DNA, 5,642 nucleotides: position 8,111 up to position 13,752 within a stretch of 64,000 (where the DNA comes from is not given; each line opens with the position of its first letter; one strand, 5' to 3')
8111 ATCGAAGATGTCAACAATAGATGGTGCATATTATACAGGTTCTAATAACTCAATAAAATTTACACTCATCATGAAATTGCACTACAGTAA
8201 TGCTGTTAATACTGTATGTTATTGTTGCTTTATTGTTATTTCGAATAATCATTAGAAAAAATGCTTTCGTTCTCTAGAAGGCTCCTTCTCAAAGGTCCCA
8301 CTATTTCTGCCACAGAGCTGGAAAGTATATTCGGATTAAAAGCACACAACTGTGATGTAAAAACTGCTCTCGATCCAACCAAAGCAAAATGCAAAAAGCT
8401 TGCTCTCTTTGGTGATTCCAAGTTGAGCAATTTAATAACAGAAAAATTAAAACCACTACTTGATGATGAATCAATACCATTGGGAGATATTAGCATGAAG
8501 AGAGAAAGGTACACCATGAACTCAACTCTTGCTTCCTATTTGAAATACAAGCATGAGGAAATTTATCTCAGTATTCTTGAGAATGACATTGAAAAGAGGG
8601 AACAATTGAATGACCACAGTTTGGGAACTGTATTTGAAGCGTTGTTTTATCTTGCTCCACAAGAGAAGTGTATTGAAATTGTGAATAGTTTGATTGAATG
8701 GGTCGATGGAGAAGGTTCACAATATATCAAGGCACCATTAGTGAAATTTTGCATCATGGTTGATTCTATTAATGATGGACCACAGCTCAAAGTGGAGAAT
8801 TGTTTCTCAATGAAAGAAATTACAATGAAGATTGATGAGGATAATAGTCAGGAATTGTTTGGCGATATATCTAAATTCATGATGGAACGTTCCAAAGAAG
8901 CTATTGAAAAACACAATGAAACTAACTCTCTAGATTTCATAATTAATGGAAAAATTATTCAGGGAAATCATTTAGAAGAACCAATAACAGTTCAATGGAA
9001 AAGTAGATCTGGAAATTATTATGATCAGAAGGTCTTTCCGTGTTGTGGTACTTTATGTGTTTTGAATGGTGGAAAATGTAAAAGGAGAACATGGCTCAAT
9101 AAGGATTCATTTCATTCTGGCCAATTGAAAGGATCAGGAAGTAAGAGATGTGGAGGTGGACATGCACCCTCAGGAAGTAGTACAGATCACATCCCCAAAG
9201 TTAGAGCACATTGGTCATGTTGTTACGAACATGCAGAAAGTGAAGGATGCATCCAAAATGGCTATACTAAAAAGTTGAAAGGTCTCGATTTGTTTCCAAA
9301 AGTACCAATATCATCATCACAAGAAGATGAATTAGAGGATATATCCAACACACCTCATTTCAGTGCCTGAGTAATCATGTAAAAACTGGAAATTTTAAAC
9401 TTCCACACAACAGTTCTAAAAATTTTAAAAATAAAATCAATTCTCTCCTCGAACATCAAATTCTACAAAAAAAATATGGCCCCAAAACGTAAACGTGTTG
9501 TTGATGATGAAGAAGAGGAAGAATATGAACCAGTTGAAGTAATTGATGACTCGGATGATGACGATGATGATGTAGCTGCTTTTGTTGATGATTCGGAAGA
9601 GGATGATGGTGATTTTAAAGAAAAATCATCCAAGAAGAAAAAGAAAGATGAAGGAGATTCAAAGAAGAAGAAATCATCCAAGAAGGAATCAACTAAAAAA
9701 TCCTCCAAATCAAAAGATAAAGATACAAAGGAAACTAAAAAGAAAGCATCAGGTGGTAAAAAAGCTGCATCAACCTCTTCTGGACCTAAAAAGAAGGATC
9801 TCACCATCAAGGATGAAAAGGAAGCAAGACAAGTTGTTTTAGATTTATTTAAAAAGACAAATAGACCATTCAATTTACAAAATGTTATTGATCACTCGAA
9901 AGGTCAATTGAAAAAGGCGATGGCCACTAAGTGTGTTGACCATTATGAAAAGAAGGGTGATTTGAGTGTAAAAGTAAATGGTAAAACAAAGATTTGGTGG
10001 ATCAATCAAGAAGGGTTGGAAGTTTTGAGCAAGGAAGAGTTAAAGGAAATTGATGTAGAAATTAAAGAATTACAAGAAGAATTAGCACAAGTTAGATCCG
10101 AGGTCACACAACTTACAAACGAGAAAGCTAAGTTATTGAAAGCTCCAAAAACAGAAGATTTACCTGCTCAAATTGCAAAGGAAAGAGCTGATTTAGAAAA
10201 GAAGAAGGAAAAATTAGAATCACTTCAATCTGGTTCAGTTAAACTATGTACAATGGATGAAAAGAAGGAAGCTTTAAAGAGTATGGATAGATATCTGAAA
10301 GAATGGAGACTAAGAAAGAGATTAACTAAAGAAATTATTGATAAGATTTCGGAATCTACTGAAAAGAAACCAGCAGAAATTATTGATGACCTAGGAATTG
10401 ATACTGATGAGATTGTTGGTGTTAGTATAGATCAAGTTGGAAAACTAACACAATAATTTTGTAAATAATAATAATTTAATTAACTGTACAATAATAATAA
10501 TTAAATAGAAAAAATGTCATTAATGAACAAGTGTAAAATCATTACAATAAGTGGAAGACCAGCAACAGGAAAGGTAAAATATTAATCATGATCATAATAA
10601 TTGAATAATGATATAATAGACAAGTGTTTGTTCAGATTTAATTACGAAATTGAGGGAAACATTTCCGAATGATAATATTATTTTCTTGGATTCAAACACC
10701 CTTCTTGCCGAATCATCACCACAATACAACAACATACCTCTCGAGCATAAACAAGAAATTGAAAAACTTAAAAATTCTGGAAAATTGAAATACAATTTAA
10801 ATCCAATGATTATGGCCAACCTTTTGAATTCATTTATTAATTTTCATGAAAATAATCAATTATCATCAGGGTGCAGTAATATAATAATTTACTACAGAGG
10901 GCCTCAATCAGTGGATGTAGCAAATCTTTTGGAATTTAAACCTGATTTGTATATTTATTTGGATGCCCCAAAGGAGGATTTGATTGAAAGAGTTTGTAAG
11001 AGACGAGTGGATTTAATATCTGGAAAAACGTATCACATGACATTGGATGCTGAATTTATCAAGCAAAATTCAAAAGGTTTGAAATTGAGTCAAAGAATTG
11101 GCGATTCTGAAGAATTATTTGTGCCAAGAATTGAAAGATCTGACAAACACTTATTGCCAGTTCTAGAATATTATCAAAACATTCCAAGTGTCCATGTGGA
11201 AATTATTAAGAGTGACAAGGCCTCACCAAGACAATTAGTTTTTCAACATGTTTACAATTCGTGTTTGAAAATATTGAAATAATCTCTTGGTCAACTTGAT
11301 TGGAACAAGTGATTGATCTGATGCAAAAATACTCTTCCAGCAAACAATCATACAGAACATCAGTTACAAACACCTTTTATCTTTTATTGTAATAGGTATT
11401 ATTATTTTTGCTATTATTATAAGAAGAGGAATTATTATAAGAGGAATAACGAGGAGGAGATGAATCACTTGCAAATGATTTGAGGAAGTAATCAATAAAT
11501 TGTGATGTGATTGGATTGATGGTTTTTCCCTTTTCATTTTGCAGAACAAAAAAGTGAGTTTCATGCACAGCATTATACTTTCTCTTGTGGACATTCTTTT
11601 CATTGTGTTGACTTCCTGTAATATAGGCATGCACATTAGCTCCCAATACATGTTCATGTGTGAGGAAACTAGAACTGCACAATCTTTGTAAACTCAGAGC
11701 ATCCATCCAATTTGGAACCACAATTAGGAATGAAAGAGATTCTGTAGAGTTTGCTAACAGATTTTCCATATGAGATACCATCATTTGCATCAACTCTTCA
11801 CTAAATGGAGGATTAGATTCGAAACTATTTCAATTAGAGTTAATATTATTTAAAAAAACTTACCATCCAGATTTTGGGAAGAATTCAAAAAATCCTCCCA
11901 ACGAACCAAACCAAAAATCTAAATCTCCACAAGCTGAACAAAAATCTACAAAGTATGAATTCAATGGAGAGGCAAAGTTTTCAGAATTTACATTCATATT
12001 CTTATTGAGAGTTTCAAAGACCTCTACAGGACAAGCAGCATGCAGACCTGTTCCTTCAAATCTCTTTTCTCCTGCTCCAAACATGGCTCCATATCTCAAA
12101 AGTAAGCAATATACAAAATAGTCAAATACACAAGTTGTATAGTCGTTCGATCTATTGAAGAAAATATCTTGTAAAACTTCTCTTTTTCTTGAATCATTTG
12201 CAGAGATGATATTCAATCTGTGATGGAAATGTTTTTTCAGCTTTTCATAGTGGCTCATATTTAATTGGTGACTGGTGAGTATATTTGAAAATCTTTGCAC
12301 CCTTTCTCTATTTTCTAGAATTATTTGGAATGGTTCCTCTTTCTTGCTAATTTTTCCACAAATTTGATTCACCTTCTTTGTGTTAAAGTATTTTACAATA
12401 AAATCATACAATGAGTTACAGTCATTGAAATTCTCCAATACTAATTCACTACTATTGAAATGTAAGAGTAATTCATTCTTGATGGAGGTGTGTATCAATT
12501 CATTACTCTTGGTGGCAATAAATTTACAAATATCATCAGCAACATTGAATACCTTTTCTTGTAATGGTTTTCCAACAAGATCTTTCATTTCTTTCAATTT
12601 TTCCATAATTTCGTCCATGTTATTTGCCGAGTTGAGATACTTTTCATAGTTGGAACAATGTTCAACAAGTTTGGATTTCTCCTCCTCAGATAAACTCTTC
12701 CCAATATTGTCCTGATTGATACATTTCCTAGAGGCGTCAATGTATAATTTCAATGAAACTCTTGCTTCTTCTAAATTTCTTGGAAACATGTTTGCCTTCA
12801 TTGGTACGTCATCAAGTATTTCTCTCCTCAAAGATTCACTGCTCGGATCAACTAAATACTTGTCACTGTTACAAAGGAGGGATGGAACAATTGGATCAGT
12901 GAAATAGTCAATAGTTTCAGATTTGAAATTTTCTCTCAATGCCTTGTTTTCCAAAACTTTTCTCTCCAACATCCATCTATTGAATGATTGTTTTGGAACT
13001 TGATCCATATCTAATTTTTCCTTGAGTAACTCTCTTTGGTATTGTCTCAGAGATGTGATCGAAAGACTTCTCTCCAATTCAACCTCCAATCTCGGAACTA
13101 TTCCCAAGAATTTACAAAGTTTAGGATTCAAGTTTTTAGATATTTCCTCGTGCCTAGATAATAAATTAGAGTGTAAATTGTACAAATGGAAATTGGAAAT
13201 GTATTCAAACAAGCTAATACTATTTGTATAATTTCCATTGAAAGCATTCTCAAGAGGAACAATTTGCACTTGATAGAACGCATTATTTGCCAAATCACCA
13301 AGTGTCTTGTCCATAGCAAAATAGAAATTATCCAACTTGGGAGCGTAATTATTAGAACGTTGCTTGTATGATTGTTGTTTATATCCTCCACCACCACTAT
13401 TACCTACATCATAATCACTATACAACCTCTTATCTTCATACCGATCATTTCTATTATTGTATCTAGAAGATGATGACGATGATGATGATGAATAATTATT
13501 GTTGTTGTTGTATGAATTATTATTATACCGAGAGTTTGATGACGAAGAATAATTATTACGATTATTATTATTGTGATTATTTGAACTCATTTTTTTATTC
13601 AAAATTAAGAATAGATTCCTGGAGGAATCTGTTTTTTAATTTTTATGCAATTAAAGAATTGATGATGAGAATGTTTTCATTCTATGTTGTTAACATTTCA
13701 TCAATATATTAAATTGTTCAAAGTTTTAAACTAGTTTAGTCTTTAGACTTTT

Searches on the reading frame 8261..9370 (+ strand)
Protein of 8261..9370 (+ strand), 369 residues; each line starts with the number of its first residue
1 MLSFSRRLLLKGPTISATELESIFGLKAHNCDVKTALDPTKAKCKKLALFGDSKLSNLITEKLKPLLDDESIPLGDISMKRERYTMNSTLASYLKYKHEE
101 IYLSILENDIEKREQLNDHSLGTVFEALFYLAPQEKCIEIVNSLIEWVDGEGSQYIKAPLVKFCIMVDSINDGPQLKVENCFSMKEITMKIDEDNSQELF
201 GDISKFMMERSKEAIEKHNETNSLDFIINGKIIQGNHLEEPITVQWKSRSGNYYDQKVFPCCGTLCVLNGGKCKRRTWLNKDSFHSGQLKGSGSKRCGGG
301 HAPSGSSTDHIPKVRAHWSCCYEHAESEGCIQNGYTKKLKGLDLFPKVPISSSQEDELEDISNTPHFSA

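Call 12: search_protein_families(library=pfam, proteins=[window:8261-9370:+], max_evalue=0.001)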
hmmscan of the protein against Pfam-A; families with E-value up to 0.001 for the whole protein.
window:8261-9370:+ (369 aa): 1 family
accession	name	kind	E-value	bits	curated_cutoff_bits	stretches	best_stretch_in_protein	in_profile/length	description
PF00636.31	Ribonuclease_3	-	0.00014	23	27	1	46-129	2-94/102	Ribonuclease III domain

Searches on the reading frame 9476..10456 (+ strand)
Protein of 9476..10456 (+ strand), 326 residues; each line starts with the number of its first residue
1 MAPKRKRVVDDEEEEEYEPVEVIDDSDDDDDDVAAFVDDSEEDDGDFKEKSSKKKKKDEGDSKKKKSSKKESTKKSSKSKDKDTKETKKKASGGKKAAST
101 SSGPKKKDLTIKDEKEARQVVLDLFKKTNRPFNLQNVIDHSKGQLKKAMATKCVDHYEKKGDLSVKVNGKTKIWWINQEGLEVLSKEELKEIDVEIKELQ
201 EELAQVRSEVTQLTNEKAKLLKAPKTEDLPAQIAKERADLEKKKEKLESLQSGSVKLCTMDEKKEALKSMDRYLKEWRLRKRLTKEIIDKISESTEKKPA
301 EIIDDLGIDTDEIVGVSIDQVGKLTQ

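Call 12: search_protein_families(library=pfam, proteins=[window:9476-10456:+], max_evalue=0.001)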
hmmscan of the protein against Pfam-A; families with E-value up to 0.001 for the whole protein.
window:9476-10456:+ (326 aa): 2 families
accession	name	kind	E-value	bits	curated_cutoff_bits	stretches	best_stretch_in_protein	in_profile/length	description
PF07106.19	TBPIP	-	3.3e-12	46.6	22.8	1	116-177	1-62/62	TBPIP/Hop2 winged helix domain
PF18517.6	LZ3wCH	-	1.2e-05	25.7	26.1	1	259-314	2-54/55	Leucine zipper with capping helix domain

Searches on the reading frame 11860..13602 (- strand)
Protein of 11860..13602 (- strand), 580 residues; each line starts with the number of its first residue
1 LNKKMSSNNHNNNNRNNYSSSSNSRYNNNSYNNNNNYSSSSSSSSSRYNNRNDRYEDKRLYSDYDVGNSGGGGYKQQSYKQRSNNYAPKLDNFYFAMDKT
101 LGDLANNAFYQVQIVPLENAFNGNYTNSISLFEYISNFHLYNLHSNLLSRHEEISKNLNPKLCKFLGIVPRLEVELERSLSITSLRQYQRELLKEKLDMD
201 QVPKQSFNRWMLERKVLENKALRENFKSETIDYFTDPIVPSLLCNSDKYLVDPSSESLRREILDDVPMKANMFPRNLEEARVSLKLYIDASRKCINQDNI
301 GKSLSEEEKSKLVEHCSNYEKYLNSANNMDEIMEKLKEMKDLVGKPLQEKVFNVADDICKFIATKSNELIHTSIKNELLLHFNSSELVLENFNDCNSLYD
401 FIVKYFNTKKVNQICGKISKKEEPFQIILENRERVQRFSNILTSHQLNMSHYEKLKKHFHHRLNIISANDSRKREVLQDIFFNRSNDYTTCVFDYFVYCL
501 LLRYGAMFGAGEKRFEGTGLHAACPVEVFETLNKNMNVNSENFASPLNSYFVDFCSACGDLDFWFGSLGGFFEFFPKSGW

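Call 12: search_protein_families(library=pfam, proteins=[window:11860-13602:-], max_evalue=0.001)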
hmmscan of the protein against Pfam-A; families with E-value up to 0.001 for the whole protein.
window:11860-13602:- (580 aa): 1 family
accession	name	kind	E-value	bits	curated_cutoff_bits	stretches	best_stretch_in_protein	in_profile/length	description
PF12237.13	PCIF1_WW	-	1.4e-26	93.6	31.1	1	486-580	13-105/176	Phosphorylated CTD interacting factor 1 WW domain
